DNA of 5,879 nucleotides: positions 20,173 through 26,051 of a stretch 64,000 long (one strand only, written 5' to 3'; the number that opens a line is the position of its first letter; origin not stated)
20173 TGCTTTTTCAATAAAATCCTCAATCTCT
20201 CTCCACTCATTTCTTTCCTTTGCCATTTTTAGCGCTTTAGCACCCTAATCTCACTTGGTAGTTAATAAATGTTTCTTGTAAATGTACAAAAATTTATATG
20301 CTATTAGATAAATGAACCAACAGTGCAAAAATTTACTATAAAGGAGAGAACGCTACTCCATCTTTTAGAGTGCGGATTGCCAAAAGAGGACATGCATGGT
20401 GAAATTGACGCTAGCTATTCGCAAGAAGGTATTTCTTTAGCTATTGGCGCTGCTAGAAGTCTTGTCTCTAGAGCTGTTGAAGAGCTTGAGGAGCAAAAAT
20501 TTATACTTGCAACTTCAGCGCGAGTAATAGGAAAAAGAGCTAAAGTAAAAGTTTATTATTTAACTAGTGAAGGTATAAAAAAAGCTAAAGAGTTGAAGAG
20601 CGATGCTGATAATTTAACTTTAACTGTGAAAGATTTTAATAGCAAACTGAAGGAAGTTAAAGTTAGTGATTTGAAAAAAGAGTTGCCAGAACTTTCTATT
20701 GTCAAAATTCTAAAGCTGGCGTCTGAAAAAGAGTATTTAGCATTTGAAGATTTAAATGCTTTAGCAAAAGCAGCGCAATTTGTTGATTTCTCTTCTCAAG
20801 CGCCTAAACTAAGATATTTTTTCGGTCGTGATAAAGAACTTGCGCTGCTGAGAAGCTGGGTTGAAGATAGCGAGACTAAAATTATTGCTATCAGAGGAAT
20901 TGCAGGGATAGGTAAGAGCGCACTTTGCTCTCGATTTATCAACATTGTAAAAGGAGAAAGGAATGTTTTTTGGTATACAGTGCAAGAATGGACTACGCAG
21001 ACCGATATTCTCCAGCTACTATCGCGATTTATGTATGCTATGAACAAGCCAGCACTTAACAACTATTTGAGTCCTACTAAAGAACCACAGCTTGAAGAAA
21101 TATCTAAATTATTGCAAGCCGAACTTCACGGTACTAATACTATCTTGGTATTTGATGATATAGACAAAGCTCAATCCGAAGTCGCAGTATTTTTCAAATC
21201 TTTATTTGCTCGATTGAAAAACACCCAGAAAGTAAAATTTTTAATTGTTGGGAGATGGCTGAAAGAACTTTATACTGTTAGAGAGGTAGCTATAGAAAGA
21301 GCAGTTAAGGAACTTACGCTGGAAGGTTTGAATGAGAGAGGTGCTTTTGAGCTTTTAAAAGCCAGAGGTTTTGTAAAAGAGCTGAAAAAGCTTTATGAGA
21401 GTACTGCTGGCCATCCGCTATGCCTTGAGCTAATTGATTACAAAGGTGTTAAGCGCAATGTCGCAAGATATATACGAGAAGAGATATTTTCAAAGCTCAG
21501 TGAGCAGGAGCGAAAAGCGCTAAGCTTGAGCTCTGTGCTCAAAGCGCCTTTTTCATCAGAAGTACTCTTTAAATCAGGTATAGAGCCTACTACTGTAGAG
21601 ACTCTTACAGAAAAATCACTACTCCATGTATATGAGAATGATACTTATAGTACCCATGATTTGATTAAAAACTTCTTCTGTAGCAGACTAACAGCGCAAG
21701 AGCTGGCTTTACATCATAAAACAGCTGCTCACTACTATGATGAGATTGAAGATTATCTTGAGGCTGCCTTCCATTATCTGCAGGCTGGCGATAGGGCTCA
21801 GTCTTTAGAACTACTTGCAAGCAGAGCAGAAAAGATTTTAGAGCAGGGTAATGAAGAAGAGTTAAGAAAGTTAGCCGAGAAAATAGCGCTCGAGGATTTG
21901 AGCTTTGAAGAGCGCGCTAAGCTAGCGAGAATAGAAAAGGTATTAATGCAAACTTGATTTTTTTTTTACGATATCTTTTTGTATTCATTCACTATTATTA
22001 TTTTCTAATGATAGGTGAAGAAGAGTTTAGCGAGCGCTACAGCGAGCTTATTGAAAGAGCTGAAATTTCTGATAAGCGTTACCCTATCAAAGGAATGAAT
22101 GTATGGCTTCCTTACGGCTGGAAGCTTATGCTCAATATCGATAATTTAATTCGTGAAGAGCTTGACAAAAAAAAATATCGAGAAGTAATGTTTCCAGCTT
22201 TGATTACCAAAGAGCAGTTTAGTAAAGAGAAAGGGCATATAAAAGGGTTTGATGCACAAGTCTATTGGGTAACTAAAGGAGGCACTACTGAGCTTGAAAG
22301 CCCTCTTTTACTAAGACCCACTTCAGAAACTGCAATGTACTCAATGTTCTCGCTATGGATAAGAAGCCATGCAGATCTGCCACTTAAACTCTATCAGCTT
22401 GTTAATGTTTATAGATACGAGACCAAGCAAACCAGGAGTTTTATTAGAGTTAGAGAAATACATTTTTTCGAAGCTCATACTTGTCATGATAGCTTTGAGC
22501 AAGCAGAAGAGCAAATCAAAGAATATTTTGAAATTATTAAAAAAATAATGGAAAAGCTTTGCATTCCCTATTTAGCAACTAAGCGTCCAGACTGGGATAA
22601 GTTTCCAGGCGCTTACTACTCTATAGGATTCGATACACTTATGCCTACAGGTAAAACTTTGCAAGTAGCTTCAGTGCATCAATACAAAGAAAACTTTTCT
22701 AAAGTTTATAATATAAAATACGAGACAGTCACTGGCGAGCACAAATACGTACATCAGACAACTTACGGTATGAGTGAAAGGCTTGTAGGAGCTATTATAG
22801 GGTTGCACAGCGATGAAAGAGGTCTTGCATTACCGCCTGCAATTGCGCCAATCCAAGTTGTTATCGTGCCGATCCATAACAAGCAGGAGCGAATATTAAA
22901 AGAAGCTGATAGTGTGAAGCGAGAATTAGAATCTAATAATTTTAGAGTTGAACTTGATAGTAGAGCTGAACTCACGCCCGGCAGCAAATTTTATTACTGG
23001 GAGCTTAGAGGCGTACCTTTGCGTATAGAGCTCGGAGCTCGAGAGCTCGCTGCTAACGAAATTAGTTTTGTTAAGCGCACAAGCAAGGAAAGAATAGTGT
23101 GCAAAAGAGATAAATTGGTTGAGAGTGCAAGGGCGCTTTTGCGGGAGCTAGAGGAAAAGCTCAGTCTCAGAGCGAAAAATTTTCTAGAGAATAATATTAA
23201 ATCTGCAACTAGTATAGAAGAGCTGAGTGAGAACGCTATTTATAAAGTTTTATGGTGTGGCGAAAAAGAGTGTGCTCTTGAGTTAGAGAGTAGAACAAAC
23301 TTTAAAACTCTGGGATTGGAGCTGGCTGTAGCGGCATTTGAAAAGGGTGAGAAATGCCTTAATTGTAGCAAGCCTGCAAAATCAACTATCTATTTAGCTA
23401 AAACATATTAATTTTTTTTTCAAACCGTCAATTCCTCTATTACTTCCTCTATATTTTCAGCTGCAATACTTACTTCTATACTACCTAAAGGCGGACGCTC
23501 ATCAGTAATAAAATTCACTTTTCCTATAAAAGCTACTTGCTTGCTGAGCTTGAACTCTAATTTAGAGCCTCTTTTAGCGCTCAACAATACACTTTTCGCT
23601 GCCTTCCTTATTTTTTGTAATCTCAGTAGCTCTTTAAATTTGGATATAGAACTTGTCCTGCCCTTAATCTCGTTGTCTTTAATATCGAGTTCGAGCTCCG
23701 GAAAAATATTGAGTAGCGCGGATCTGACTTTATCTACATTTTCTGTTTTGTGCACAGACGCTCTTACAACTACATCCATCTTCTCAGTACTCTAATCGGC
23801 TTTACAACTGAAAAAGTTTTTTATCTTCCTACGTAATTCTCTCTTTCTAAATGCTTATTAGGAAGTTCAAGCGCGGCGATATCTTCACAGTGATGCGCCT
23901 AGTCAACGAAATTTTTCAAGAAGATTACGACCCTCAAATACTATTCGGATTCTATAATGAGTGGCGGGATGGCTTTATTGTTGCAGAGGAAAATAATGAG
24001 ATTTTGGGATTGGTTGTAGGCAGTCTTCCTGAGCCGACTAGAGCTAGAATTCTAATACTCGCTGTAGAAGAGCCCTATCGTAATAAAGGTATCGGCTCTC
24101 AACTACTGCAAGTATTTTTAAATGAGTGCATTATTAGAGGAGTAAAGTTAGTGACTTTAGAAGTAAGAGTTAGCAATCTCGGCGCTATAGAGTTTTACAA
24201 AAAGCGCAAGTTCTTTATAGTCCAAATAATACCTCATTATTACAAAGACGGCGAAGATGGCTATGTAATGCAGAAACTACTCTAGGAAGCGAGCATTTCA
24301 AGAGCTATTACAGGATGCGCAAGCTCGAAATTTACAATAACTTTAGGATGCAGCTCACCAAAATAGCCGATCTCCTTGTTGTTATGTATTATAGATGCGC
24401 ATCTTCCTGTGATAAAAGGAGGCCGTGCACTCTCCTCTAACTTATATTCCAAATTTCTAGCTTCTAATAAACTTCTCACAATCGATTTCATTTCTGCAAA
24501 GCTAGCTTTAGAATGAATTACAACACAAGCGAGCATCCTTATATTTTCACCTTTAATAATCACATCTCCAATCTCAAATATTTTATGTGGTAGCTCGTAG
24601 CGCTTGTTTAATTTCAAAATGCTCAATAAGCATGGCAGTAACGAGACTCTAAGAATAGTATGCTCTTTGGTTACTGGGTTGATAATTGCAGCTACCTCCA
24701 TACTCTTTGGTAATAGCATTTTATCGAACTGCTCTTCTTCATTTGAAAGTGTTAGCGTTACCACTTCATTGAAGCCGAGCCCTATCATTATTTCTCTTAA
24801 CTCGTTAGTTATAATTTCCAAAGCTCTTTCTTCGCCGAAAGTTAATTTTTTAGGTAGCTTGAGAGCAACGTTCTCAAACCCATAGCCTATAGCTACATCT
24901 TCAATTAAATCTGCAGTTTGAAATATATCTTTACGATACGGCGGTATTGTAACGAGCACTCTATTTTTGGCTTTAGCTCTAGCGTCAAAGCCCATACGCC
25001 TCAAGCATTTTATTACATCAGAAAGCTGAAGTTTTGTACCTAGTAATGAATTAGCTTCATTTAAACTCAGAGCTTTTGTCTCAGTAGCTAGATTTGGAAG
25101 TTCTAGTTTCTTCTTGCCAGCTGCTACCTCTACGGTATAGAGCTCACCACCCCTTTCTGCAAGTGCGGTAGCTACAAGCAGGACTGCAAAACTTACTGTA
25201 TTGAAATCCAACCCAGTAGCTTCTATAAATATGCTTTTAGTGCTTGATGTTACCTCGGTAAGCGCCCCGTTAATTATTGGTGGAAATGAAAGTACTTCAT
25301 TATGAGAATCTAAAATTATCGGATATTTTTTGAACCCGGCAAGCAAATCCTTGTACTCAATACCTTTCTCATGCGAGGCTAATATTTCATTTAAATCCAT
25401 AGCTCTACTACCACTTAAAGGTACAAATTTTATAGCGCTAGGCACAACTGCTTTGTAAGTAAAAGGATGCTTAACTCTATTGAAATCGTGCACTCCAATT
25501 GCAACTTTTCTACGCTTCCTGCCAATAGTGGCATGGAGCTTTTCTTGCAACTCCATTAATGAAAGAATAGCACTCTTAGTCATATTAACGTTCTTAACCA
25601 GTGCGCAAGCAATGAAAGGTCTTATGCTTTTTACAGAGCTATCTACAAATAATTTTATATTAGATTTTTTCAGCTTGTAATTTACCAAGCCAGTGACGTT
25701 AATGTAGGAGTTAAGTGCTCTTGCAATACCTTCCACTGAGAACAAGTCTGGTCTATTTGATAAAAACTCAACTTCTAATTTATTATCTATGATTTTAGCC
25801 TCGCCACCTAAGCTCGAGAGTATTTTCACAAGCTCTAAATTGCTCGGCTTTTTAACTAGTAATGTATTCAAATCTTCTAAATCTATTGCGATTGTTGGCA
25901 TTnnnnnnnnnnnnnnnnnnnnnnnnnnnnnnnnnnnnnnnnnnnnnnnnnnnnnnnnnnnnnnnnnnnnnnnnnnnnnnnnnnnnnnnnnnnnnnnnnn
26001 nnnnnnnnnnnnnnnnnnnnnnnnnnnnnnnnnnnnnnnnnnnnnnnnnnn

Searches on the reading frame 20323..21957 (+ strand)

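Call 17: search_protein_families(library=pfam, proteins=[window:20323-21957:+], max_evalue=0.001)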
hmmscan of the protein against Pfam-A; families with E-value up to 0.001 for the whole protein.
window:20323-21957:+ (544 aa): 8 families
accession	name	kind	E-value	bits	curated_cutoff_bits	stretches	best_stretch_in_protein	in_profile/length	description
PF13191.12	AAA_16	-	2.7e-10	41.4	32.6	1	166-300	2-161/167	AAA ATPase domain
PF13401.12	AAA_22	-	3.4e-09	37.6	27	1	184-310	4-122/130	AAA domain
PF01637.24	ATPase_2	-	6.9e-09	36.3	33.2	1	166-308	1-149/225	ATPase domain predominantly from Archaea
PF24883.2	NPHP3_N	-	2e-08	35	24.8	1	177-311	13-164/164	Nephrocystin 3, N-terminal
PF00931.28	NB-ARC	-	1e-07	31.9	23.5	1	180-377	13-208/248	NB-ARC domain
PF13545.12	HTH_Crp_2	-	0.00031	21.1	27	0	10-64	6-55/70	Crp-like helix-turn-helix domain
PF25199.1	nSTAND_NTPase5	-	0.00076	19.8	34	0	239-311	64-133/145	Novel STAND NTPase 5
PF05729.18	NACHT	-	0.00087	19.6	26.7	0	187-308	2-110/167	NACHT domain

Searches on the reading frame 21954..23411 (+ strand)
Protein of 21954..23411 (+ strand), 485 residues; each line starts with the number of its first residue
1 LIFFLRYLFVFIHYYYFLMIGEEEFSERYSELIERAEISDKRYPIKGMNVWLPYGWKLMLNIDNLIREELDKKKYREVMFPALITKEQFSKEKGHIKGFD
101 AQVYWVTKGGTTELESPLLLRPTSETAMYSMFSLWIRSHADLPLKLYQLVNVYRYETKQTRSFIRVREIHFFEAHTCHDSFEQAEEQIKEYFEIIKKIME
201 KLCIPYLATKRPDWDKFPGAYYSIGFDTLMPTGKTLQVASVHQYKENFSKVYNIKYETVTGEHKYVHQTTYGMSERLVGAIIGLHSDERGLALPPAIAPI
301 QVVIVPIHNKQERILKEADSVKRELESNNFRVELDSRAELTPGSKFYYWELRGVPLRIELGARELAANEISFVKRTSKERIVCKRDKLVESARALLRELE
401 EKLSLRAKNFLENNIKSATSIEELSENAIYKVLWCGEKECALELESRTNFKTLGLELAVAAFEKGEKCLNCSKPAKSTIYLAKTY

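Call 17: search_protein_families(library=pfam, proteins=[window:21954-23411:+], max_evalue=0.001)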
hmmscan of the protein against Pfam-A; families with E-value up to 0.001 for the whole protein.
window:21954-23411:+ (485 aa): 3 families
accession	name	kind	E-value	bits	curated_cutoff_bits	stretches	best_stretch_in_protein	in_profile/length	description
PF00587.30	tRNA-synt_2b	-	1.7e-32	113.3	29.3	1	107-282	4-176/179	tRNA synthetase class II core domain (G, H, P, S and T)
PF03129.25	HGTP_anticodon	-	3.2e-20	72.5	21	1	301-391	1-90/94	Anticodon binding domain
PF09180.16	ProRS-C_1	-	6.5e-13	49.1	31.5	1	422-485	6-71/71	Prolyl-tRNA synthetase, C-terminal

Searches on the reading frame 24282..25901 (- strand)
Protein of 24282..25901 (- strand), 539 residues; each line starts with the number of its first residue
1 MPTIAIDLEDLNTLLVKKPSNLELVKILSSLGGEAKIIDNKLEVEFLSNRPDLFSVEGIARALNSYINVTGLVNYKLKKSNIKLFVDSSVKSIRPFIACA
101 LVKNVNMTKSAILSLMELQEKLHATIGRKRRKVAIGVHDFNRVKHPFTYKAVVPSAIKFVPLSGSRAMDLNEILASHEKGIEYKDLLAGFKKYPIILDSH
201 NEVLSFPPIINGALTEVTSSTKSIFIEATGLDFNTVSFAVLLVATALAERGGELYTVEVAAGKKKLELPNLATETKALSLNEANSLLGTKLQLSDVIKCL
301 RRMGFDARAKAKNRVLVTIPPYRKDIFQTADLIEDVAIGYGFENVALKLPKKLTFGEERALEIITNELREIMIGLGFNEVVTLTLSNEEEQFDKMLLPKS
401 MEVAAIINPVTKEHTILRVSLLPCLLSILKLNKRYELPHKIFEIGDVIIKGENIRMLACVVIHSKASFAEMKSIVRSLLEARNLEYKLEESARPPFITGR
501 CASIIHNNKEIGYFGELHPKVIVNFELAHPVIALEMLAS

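Call 17: search_protein_families(library=pfam, proteins=[window:24282-25901:-], max_evalue=0.001)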
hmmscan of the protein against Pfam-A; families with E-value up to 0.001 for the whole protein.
window:24282-25901:- (539 aa): 5 families
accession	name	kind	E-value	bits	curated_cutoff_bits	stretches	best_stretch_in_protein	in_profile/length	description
PF17759.6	tRNA_synthFbeta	-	5.5e-40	137.6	22.4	1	356-536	13-212/214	Phenylalanyl tRNA synthetase beta chain CLM domain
PF03484.21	B5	-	2.7e-23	82.4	28.6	1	278-342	3-67/67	tRNA synthetase B5 domain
PF03483.22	B3_4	-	3.7e-07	30.4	29.3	1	119-233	42-129/174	B3/4 domain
PF18262.7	PhetRS_B1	-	0.00012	22.7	26.8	0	22-66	22-80/83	Phe-tRNA synthetase beta subunit B1 domain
PF01409.25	tRNA-synt_2d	-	0.0006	19.8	19.8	0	347-533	6-214/246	tRNA synthetases class II core domain (F)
